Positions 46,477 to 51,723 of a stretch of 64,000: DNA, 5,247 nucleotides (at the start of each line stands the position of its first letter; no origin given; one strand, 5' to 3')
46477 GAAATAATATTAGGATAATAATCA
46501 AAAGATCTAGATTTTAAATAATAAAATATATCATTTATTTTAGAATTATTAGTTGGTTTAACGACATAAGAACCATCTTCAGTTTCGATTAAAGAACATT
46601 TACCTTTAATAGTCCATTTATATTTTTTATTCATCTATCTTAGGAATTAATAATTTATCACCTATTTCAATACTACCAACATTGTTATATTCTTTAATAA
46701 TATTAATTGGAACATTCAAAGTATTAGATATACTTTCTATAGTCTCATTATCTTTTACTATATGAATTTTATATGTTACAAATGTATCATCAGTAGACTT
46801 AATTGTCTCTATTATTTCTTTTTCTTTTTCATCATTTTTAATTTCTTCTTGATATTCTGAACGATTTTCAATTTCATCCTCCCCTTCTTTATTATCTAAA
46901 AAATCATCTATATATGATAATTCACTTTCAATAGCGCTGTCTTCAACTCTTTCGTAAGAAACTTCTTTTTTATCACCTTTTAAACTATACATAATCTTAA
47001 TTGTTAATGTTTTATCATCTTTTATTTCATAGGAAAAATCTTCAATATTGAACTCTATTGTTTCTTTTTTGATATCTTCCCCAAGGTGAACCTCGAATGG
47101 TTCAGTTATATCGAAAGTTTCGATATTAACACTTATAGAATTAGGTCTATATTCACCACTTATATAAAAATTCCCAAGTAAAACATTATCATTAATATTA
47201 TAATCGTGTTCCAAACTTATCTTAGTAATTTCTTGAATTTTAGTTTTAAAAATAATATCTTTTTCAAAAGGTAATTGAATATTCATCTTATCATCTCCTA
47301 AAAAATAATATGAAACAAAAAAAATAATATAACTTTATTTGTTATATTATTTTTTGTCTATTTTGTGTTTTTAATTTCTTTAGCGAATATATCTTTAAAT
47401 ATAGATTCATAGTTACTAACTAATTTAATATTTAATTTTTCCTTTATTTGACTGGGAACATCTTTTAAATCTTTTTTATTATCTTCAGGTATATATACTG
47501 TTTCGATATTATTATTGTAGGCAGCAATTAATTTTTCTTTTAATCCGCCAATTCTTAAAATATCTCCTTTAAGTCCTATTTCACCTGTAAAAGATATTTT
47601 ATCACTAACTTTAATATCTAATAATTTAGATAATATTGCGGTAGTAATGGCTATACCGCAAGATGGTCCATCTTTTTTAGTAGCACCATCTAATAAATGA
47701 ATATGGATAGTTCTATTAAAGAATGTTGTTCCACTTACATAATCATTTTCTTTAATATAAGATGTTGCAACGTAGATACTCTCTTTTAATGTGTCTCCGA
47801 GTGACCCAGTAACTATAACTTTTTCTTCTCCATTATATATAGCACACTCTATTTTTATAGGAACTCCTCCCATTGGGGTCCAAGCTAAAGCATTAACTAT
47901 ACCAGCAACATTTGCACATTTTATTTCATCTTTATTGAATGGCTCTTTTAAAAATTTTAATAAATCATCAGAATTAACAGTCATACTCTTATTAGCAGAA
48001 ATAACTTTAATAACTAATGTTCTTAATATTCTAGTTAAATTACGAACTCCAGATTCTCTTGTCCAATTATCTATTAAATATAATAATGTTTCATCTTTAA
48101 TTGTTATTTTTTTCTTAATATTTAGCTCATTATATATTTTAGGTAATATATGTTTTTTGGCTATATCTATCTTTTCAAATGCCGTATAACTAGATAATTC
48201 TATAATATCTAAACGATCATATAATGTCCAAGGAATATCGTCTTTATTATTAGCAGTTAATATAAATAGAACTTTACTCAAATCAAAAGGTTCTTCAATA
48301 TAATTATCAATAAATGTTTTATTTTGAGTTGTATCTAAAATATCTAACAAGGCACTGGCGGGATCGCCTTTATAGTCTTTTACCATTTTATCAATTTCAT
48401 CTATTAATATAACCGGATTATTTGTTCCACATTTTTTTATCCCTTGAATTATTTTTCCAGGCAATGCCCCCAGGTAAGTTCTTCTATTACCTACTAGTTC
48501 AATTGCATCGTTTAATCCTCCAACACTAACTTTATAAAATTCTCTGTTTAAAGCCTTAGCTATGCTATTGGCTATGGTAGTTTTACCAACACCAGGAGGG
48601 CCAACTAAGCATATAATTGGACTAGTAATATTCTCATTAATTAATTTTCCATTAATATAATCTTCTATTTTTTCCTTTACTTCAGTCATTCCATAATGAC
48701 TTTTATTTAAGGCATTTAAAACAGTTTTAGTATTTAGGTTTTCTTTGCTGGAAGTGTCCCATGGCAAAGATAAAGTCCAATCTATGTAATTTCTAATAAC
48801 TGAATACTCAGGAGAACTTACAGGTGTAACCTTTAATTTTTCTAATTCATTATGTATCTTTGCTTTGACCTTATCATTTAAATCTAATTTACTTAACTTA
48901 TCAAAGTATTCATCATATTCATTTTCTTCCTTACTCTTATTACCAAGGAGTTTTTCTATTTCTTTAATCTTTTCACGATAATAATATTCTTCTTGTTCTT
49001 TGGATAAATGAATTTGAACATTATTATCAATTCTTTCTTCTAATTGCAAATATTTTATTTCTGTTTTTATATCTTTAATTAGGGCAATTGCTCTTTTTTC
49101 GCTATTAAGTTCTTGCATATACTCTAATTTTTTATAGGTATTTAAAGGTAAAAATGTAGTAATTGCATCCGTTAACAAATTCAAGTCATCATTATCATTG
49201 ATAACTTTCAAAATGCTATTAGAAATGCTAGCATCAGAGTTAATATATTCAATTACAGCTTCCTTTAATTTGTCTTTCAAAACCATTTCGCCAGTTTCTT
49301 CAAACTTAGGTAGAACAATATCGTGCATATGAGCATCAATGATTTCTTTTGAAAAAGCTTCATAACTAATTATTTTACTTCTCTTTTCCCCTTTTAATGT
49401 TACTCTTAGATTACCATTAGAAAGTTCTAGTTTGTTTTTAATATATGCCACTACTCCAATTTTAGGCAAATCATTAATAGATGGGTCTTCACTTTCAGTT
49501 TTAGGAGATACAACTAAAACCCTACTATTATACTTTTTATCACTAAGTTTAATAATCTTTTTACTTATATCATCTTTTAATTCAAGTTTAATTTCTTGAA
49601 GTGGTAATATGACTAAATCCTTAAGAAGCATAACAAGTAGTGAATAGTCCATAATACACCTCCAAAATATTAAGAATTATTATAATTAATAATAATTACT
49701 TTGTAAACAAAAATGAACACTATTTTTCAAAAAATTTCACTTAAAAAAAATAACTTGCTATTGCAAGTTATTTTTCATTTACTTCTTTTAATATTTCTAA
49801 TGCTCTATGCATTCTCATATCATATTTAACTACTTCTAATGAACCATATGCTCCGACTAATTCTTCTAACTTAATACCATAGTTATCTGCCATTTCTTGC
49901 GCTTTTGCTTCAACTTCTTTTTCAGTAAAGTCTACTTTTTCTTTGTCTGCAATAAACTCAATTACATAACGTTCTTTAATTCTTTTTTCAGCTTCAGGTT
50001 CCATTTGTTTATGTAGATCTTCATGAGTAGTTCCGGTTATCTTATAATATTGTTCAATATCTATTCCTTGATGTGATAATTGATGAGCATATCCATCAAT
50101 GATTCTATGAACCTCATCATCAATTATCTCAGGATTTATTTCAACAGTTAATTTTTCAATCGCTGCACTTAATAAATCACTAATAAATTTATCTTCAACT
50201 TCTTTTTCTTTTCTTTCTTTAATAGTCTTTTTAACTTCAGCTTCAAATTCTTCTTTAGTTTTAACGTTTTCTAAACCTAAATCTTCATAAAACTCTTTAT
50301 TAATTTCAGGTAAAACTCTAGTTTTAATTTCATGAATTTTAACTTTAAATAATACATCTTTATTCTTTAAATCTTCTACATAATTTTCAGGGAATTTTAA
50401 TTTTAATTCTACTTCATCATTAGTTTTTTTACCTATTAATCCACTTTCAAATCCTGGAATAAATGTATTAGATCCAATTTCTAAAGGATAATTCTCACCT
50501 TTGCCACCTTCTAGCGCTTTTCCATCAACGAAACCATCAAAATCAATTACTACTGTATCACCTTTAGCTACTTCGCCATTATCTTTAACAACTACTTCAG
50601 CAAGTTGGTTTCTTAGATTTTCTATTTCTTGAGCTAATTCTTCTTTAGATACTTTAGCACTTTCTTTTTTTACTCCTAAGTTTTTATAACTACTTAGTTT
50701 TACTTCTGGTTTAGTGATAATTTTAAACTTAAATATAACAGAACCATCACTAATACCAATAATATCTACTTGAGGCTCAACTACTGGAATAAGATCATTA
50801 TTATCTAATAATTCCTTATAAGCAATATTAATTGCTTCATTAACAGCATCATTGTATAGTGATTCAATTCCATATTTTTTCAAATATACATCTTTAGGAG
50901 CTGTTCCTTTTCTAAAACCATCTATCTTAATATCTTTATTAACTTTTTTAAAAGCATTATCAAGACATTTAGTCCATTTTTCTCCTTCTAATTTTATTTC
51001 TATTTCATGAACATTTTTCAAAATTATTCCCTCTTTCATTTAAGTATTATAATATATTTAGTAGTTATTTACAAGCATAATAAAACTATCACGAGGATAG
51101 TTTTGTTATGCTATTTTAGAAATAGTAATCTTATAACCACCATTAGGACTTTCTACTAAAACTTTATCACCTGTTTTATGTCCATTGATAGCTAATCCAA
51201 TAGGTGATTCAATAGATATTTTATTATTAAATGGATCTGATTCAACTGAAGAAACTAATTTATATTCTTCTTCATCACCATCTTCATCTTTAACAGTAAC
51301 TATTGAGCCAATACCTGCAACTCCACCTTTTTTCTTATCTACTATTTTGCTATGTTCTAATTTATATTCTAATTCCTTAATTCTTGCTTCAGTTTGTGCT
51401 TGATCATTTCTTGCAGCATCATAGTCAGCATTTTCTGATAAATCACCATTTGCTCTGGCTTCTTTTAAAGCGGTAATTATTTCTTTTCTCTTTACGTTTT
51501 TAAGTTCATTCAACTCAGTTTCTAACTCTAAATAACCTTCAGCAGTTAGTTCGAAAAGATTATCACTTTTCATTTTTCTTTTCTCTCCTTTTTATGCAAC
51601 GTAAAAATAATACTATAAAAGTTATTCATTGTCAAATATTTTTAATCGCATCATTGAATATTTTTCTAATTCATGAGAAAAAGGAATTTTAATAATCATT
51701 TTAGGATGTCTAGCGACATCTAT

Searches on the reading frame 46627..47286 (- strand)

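Call 27: search_protein_families(library=pfam, proteins=[window:46627-47286:-], max_evalue=0.001)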
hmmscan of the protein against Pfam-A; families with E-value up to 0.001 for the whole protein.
window:46627-47286:- (219 aa): 1 family
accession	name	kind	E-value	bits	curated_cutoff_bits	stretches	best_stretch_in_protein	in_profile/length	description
PF01476.26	LysM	-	1.8e-06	28.3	20.9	1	175-215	1-43/43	LysM domain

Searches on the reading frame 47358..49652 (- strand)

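Call 27: search_protein_families(library=pfam, proteins=[window:47358-49652:-], max_evalue=0.001)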
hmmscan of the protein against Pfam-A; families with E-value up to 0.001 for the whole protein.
window:47358-49652:- (764 aa): 17 families
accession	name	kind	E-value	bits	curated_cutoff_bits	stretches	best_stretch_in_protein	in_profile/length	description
PF05362.19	Lon_C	-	8.6e-59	199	21.1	1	559-756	2-203/205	Lon protease (S16) C-terminal proteolytic domain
PF00004.35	AAA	-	7.4e-25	88.3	21.2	1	347-485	1-127/131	ATPase family associated with various cellular activities (AAA)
PF02190.22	LON_substr_bdg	-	2.6e-17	63.9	28.7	1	5-192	2-195/200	ATP-dependent protease La (LON) substrate-binding domain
PF13541.12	ChlI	-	2.7e-12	47.1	27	1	601-725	1-121/121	Subunit ChlI of Mg-chelatase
PF22667.2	Lon_lid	-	1.5e-09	37.8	27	1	513-551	7-45/57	Lon protease AAA+ ATPase lid domain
PF13401.12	AAA_22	-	1e-07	32.8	27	1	345-440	6-109/130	AAA domain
PF07728.20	AAA_5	-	4.8e-07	30.3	22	1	347-471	2-125/139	AAA domain (dynein-related subfamily)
PF07724.20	AAA_2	-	5.6e-07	30.2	27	1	347-472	6-128/166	AAA domain (Cdc48 subfamily)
PF05496.18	RuvB_N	-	1.2e-05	25.6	27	1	319-387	9-76/159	Holliday junction DNA helicase RuvB P-loop domain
PF00910.28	RNA_helicase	-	1.6e-05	25.8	21.5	1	347-453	1-89/105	RNA helicase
PF00931.28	NB-ARC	-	8.1e-05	22.4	23.5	1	330-367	5-41/248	NB-ARC domain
PF03266.21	NTPase_1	-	0.00013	22.3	23.9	0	347-379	2-32/168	NTPase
PF03193.22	RsgA_GTPase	-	0.00014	22.2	30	1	302-376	67-138/174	RsgA GTPase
PF13173.12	AAA_14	-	0.00015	22.2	27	1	344-423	2-74/129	AAA domain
PF13191.12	AAA_16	-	0.00018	22.5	32.6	1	344-371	24-51/167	AAA ATPase domain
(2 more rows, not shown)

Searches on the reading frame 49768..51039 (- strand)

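Call 27: search_protein_families(library=pfam, proteins=[window:49768-51039:-], max_evalue=0.001)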
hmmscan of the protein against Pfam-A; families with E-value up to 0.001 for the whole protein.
window:49768-51039:- (423 aa): 3 families
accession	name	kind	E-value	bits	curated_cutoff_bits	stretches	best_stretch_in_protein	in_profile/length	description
PF05697.18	Trigger_N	-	4e-33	115.2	22.2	1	8-142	10-144/144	Bacterial trigger factor protein (TF)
PF05698.19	Trigger_C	-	3.5e-31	108.9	22.7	1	263-418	3-161/162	Bacterial trigger factor protein (TF) C-terminus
PF00254.34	FKBP_C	-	3.4e-13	50.1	21.1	1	157-235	5-93/94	FKBP-type peptidyl-prolyl cis-trans isomerase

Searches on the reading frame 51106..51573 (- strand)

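Call 27: search_protein_families(library=pfam, proteins=[window:51106-51573:-], max_evalue=0.001)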
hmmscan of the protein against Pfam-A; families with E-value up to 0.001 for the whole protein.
window:51106-51573:- (155 aa): 2 families
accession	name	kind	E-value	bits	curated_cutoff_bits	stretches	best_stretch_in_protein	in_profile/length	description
PF03449.20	GreA_GreB_N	-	6.7e-27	93.9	24.5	1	9-77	3-71/71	Transcription elongation factor, N-terminal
PF01272.25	GreA_GreB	-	1.4e-22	79.9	26.9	1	84-154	4-75/77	Transcription elongation factor, GreA/GreB, C-term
